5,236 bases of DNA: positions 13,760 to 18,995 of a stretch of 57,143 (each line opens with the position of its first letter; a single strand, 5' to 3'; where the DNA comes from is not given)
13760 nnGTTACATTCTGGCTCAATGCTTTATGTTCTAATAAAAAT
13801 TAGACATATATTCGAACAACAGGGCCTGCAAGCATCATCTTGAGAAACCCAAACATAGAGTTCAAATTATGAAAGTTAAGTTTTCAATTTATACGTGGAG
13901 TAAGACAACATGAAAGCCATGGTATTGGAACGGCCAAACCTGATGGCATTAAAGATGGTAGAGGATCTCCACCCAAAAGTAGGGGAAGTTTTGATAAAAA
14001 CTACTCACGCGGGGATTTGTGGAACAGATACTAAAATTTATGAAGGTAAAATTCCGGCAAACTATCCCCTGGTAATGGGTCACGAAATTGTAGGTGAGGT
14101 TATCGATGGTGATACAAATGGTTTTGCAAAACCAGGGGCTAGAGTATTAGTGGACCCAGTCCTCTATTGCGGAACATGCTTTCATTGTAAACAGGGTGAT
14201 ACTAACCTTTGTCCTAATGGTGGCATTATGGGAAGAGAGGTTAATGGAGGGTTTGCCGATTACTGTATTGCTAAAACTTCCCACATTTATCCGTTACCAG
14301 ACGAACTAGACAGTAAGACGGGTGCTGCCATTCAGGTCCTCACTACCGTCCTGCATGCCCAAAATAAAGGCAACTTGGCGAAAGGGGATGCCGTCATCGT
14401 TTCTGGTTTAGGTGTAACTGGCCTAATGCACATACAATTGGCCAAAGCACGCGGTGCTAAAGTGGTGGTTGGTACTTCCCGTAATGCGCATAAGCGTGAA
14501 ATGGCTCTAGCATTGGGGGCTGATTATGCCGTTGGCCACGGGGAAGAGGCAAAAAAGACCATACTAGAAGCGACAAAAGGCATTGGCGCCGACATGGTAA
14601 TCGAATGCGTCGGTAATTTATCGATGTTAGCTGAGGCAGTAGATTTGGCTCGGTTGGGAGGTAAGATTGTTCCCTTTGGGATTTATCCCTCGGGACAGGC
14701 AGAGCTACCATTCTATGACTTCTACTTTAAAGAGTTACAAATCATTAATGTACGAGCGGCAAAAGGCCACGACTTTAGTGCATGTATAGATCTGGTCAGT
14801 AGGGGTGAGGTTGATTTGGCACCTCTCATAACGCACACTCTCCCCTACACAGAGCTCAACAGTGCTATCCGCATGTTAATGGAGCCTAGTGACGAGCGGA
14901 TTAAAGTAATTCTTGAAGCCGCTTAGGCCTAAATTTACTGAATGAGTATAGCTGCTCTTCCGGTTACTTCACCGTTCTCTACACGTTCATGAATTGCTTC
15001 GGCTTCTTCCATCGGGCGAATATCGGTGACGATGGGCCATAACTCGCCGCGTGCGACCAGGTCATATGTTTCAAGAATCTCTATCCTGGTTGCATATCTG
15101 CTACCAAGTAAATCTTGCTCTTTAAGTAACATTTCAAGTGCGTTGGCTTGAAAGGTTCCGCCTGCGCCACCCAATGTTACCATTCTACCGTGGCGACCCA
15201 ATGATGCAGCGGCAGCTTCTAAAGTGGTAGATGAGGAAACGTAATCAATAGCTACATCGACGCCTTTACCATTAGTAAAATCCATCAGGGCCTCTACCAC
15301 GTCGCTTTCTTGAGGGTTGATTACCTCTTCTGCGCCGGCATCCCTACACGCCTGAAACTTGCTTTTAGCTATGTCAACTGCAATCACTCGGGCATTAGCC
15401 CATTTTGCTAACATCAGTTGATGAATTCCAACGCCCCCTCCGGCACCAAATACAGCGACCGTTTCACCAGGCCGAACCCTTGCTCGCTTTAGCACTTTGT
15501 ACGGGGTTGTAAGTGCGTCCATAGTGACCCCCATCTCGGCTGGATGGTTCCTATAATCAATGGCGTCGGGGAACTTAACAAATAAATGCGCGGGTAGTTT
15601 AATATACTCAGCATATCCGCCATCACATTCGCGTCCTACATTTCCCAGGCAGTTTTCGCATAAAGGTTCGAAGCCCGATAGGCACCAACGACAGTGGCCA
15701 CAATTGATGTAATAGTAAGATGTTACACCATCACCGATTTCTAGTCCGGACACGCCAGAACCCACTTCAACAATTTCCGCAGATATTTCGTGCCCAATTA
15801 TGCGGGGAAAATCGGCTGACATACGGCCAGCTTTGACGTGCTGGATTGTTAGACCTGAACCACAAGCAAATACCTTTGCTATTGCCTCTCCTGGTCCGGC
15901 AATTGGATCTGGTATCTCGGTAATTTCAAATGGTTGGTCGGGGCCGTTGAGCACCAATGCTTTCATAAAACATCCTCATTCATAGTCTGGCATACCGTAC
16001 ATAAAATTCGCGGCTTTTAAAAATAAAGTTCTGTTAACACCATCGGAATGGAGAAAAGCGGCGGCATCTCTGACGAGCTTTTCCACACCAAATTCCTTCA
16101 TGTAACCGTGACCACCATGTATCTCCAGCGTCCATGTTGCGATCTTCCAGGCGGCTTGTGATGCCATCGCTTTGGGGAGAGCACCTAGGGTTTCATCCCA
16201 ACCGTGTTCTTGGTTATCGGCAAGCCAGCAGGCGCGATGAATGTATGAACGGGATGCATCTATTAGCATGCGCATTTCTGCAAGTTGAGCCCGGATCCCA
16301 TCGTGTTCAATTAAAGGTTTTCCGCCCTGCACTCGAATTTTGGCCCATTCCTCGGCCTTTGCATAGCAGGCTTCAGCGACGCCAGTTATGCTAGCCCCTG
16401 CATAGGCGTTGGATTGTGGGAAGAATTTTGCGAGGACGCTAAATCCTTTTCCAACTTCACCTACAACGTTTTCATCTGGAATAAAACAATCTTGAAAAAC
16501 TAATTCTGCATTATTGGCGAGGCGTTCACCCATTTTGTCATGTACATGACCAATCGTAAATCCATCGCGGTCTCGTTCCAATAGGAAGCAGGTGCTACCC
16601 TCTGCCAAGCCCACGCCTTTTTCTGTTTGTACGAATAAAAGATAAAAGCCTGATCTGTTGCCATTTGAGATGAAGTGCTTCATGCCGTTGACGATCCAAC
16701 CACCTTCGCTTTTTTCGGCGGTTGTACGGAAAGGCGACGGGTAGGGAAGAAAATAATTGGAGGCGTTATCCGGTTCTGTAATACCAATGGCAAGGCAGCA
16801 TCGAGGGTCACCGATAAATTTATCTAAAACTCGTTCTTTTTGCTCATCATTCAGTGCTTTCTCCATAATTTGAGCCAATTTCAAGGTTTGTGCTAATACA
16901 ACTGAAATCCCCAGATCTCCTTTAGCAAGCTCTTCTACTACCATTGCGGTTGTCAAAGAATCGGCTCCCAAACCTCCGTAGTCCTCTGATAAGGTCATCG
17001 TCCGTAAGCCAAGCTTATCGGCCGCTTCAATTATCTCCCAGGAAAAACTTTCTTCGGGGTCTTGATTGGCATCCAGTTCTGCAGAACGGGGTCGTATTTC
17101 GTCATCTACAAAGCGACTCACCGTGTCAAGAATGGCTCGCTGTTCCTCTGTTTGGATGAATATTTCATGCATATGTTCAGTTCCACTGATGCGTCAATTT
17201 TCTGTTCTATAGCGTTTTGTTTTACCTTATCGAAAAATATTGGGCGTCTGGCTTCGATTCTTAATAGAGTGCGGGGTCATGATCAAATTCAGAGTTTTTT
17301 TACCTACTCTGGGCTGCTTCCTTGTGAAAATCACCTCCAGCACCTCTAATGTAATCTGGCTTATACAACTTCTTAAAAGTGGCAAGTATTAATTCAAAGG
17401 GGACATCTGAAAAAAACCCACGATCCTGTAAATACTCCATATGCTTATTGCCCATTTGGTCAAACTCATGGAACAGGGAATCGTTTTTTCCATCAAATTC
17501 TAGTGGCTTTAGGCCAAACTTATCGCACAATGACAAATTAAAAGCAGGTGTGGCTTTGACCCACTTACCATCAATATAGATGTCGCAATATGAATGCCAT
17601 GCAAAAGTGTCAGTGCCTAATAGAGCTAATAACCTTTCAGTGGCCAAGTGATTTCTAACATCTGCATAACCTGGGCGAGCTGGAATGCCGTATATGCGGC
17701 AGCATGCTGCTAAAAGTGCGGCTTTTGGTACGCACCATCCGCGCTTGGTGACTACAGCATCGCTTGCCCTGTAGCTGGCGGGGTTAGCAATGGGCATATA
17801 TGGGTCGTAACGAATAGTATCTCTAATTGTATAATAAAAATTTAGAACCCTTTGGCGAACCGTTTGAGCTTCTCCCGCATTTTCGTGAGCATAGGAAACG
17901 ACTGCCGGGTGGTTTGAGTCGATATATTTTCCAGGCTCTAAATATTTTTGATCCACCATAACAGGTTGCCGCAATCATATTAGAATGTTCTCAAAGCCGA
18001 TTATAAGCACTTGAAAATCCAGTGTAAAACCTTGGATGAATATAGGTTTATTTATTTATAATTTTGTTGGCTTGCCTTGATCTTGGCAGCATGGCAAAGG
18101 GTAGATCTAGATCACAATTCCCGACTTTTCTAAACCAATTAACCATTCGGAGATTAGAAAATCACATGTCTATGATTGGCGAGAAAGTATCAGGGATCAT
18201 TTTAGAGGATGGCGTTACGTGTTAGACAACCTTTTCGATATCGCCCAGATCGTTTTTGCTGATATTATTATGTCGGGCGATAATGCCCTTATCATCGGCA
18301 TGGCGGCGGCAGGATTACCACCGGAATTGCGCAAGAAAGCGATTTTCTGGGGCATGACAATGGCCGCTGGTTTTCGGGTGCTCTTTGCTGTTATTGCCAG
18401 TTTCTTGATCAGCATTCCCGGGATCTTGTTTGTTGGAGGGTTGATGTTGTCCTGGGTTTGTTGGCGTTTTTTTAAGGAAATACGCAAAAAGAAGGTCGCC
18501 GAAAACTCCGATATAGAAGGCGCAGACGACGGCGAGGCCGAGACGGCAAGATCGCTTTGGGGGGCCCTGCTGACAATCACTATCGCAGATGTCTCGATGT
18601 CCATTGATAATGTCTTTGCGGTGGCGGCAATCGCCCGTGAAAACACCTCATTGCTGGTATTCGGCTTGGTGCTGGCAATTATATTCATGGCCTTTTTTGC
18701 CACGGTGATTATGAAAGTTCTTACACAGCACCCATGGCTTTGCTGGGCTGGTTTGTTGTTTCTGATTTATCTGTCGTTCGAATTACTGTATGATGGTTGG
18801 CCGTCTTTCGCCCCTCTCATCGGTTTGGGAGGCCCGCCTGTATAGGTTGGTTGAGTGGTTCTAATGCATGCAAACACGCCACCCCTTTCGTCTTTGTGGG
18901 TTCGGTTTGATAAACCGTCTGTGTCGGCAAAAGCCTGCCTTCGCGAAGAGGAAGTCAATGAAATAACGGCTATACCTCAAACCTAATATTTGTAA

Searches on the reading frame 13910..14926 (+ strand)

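Call 7: search_protein_families(library=ncbifam, proteins=[window:13910-14926:+])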
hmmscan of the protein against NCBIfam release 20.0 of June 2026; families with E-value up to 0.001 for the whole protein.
window:13910-14926:+ (338 aa): 26 families (the best 25 are shown)
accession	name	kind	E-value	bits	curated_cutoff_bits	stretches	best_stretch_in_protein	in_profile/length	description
NF007489.0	PRK10083.1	equivalog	9.3e-58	195.8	376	1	1-336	1-336/339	Zn-dependent oxidoreductase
NF041097.1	keto_inos_dh_IolM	equivalog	1.8e-49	168.4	450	1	14-331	42-385/389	scyllo-inosose 3-dehydrogenase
TIGR00692.1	tdh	equivalog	4.1e-49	167.4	458.35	1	22-323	19-328/340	L-threonine 3-dehydrogenase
NF003808.0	PRK05396.1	equivalog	4.9e-49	167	380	1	1-336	1-339/341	L-threonine 3-dehydrogenase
NF010344.0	PRK13771.1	subfamily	2.8e-45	154.7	349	1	1-327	1-324/334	putative alcohol dehydrogenase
NF041172.1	AcrlCoa_red_Thmprot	equivalog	1.6e-39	135.8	500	1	1-335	1-332/334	acryloyl-CoA reductase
NF007375.0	PRK09880.1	equivalog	2.5e-39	135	469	1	25-326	28-333/344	L-idonate 5-dehydrogenase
TIGR03989.1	Rxyl_3153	subfamily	2.6e-37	129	440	2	113-323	139-358/370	NDMA-dependent alcohol dehydrogenase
TIGR03366.1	HpnZ_proposed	hypoth_equivalog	2.7e-34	118.8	328.1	1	23-298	4-295/315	putative phosphonate catabolism associated alcohol dehydrogenase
TIGR03201.1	dearomat_had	equivalog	1.5e-31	109.8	338.65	1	17-315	16-328/349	6-hydroxycyclohex-1-ene-1-carbonyl-CoA dehydrogenase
NF007642.0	PRK10309.1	equivalog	2e-31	109.5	550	1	1-324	1-334/347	galactitol-1-phosphate 5-dehydrogenase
TIGR02822.1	adh_fam_2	subfamily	7.1e-31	107.5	283.5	1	21-323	24-317/329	zinc-binding alcohol dehydrogenase family protein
NF006940.0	PRK09422.1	equivalog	1.8e-29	102.8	344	1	1-301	1-303/338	alcohol dehydrogenase AdhP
TIGR03451.1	mycoS_dep_FDH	equivalog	6.3e-29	100.9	512.9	1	21-323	23-346/358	S-(hydroxymethyl)mycothiol dehydrogenase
TIGR01202.1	bchC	equivalog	8.2e-28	97.4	291.25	1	2-335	3-307/308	chlorophyll synthesis pathway protein BchC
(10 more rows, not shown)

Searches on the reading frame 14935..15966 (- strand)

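Call 7: search_protein_families(library=ncbifam, proteins=[window:14935-15966:-])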
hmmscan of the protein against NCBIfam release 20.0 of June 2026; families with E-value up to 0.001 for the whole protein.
window:14935-15966:- (343 aa): 27 families (the best 25 are shown)
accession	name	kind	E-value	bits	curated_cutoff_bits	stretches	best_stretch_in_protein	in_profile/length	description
NF010344.0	PRK13771.1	subfamily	3.1e-52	177.6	349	1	1-340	1-331/334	putative alcohol dehydrogenase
NF006940.0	PRK09422.1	equivalog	1.5e-51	175.4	344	1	1-340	1-333/338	alcohol dehydrogenase AdhP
NF041172.1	AcrlCoa_red_Thmprot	equivalog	6.7e-45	153.5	500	1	1-337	1-329/334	acryloyl-CoA reductase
NF041097.1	keto_inos_dh_IolM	equivalog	2.1e-42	145.1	450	1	13-329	40-377/389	scyllo-inosose 3-dehydrogenase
TIGR00692.1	tdh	equivalog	2.6e-38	131.9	458.35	1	9-267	7-262/340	L-threonine 3-dehydrogenase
NF003808.0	PRK05396.1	equivalog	6.6e-38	130.4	380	1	1-333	1-332/341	L-threonine 3-dehydrogenase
TIGR02824.1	quinone_pig3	subfamily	2.2e-35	122.2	296.8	1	116-338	92-321/325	putative NAD(P)H quinone oxidoreductase, PIG3 family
TIGR03451.1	mycoS_dep_FDH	equivalog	3.6e-34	118.1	512.9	2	159-270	169-280/358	S-(hydroxymethyl)mycothiol dehydrogenase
NF047908.1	AldhRedAhr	equivalog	1e-31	110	470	1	35-337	41-330/335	NADPH-dependent aldehyde reductase Ahr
TIGR03989.1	Rxyl_3153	subfamily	2.2e-31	109.4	440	2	2-105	3-107/370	NDMA-dependent alcohol dehydrogenase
TIGR02818.1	adh_III_F_hyde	equivalog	8.2e-30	104.1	543.95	2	155-271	174-294/368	S-(hydroxymethyl)glutathione dehydrogenase/class III alcohol dehydrogenase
TIGR03201.1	dearomat_had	equivalog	1.1e-29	103.6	338.65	1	7-337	5-344/349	6-hydroxycyclohex-1-ene-1-carbonyl-CoA dehydrogenase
NF007489.0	PRK10083.1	equivalog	4.8e-29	101.4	376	1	1-292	1-285/339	Zn-dependent oxidoreductase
TIGR02822.1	adh_fam_2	subfamily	5.3e-27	94.8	283.5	1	12-340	14-328/329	zinc-binding alcohol dehydrogenase family protein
NF008024.0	PRK10754.1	subfamily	2.8e-23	82.5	348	1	116-297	93-266/327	NADPH:quinone reductase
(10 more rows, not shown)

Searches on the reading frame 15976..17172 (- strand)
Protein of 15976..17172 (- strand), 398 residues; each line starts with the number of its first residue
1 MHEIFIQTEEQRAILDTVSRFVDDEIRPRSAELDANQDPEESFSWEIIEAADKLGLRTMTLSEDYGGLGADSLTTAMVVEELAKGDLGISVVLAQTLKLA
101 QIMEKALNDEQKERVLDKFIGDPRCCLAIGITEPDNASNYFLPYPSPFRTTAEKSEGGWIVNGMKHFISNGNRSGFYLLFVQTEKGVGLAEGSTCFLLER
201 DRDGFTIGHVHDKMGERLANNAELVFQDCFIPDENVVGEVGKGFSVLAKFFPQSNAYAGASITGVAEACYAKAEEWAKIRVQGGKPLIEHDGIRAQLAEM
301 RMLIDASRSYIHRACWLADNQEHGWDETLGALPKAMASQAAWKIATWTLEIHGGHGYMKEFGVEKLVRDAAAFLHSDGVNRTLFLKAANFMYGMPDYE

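Call 7: search_protein_families(library=ncbifam, proteins=[window:15976-17172:-])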
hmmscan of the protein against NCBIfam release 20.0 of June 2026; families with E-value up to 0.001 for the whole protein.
window:15976-17172:- (398 aa): 22 families
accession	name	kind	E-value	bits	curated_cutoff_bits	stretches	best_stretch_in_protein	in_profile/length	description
NF042972.1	AcrlCoAredClosAcrC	equivalog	1.5e-68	231.2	640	1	7-371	5-356/378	acryloyl-CoA reductase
NF043006.1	CyhCrbnylCoADH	equivalog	1.4e-60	205.3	650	1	4-374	1-358/380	cyclohexane-1-carbonyl-CoA dehydrogenase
NF042439.1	SulpropCoADesulf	equivalog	2.7e-56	191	600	1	20-383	6-362/379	3-sulfinopropanoyl-CoA desulfinase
NF008997.0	PRK12341.1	equivalog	9.5e-46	156.6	537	1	5-380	3-365/382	acyl-CoA dehydrogenase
NF053553.1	prodigi_MBC_PigA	equivalog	3.2e-43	148.3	500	1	8-370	6-358/381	prodigiosin MBC biosynthesis dehydrogenase PigA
NF058590.1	AcCoDHFadEBacil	equivalog_domain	3.8e-42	144.6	600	1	8-371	22-390/586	acyl-CoA dehydrogenase FadE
NF045552.1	GlutCoADH_Des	equivalog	5e-41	141.2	470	1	8-378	6-366/387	glutaryl-CoA dehydrogenase Acd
TIGR03207.1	cyc_hxne_CoA_dh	equivalog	1.9e-38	132.1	575.35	1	9-381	3-361/372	cyclohexanecarboxyl-CoA dehydrogenase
NF045652.1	ProlPCPDhRedW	equivalog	2e-35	122.3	650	1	10-371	3-353/376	L-prolyl-[peptidyl-carrier protein] dehydrogenase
NF002885.1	PRK03354.1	equivalog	1e-29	103.8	540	1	7-380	5-362/378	crotonobetainyl-CoA dehydrogenase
NF052270.1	Staph_DH_FadE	equivalog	4.9e-24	84.8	600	1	9-378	23-380/400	acyl-CoA dehydrogenase FadE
NF049984.1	Rv1679_FadE16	equivalog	7.3e-21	74.8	600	1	35-372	17-346/371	Rv1679 family acyl-CoA dehydrogenase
TIGR03204.1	pimC_large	equivalog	1.1e-16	60.7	623.85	1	9-324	6-309/395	pimeloyl-CoA dehydrogenase large subunit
NF043015.1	DibenthMonoxDszC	equivalog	2.8e-14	52.7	850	1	53-255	52-244/415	dibenzothiophene monooxygenase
TIGR03203.1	pimD_small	equivalog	5.4e-14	52.1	652.7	1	9-363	6-348/378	pimeloyl-CoA dehydrogenase small subunit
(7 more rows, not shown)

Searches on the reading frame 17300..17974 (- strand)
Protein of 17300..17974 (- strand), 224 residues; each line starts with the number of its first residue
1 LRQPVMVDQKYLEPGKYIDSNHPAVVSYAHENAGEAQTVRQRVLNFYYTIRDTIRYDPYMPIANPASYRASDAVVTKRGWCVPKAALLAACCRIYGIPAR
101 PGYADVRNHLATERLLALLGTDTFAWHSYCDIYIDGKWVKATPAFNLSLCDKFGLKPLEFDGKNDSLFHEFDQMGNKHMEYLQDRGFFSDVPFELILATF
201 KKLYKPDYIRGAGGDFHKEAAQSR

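Call 45: search_protein_families(library=pfam, max_evalue=0.000001, proteins=[window:17300-17974:-])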
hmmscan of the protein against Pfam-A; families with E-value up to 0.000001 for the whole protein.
window:17300-17974:- (224 aa): 1 family
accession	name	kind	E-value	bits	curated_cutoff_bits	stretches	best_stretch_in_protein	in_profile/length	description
PF01841.26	Transglut_core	-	1.4e-14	54.7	23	1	29-143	4-108/108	Transglutaminase-like superfamily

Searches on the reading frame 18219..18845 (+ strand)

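Call 45: search_protein_families(library=pfam, max_evalue=0.000001, proteins=[window:18219-18845:+])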
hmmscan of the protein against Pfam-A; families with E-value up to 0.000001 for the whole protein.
window:18219-18845:+ (208 aa): 1 family
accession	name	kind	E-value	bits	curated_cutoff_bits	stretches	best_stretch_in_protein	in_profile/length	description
PF03741.22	TerC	-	5.7e-44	150.4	27.8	1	10-192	2-177/178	Integral membrane protein TerC family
